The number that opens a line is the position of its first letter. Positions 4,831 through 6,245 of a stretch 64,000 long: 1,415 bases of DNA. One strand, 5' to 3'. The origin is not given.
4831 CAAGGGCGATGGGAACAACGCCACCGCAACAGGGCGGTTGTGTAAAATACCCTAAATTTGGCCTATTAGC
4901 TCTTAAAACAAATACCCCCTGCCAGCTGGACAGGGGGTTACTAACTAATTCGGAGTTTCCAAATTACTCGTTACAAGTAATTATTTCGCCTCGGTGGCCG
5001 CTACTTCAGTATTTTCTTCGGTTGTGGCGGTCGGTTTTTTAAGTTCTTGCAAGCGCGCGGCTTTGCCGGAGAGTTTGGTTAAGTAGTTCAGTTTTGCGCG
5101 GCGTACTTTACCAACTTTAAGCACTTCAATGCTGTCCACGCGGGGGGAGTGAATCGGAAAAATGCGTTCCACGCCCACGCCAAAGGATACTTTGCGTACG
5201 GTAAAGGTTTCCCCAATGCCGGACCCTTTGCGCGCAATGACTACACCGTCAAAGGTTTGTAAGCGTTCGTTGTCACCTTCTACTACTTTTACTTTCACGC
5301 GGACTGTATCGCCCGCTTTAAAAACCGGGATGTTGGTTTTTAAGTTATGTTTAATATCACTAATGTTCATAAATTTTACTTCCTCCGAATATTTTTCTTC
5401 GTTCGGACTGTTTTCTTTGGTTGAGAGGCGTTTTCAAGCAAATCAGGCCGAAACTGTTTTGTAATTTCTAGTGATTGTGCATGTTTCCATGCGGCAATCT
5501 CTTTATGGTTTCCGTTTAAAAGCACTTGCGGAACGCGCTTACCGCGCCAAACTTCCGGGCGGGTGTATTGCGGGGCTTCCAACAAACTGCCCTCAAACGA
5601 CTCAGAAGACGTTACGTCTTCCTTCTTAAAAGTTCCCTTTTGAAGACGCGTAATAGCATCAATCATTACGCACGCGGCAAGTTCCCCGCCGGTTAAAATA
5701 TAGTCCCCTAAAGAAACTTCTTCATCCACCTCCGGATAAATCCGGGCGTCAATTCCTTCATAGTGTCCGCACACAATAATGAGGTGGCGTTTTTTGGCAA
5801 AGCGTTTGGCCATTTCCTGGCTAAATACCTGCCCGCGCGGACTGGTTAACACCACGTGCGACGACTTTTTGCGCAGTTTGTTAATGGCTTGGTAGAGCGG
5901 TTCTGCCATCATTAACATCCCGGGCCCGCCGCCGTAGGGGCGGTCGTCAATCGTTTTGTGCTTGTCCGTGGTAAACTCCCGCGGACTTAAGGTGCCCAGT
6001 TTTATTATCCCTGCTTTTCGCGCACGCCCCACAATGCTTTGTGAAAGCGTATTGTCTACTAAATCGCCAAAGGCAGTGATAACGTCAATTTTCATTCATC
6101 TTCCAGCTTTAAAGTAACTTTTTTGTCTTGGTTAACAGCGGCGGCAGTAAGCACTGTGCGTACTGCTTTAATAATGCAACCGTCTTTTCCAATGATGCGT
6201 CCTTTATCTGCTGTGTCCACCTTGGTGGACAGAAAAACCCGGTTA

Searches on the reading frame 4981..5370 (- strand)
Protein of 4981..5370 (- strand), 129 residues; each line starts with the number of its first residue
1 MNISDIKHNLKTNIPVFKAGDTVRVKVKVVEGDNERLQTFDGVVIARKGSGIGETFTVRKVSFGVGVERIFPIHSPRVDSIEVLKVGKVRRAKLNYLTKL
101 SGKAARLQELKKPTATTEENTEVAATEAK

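Call 56: search_protein_families(library=pfam, proteins=[window:4981-5370:-], max_evalue=0.00001)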
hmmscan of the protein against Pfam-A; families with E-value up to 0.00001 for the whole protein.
window:4981-5370:- (129 aa): 1 family
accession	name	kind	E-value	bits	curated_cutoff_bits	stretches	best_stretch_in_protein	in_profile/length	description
PF01245.26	Ribosomal_L19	-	1.7e-45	154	22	1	7-109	8-110/111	Ribosomal protein L19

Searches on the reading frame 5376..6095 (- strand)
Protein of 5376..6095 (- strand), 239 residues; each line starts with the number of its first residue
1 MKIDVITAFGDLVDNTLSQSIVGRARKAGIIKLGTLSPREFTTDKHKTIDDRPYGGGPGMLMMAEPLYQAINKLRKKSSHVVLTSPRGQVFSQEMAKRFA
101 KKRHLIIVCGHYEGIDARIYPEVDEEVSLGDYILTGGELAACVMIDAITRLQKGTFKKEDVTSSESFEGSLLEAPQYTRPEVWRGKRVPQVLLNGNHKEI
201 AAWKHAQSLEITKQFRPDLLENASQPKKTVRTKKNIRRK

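Call 56: search_protein_families(library=pfam, proteins=[window:5376-6095:-], max_evalue=0.00001)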
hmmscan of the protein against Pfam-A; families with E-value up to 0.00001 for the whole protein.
window:5376-6095:- (239 aa): 1 family
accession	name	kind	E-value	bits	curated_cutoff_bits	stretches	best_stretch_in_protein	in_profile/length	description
PF01746.26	tRNA_m1G_MT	-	9.8e-58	195.5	27.3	1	23-217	2-195/195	tRNA (Guanine-1)-methyltransferase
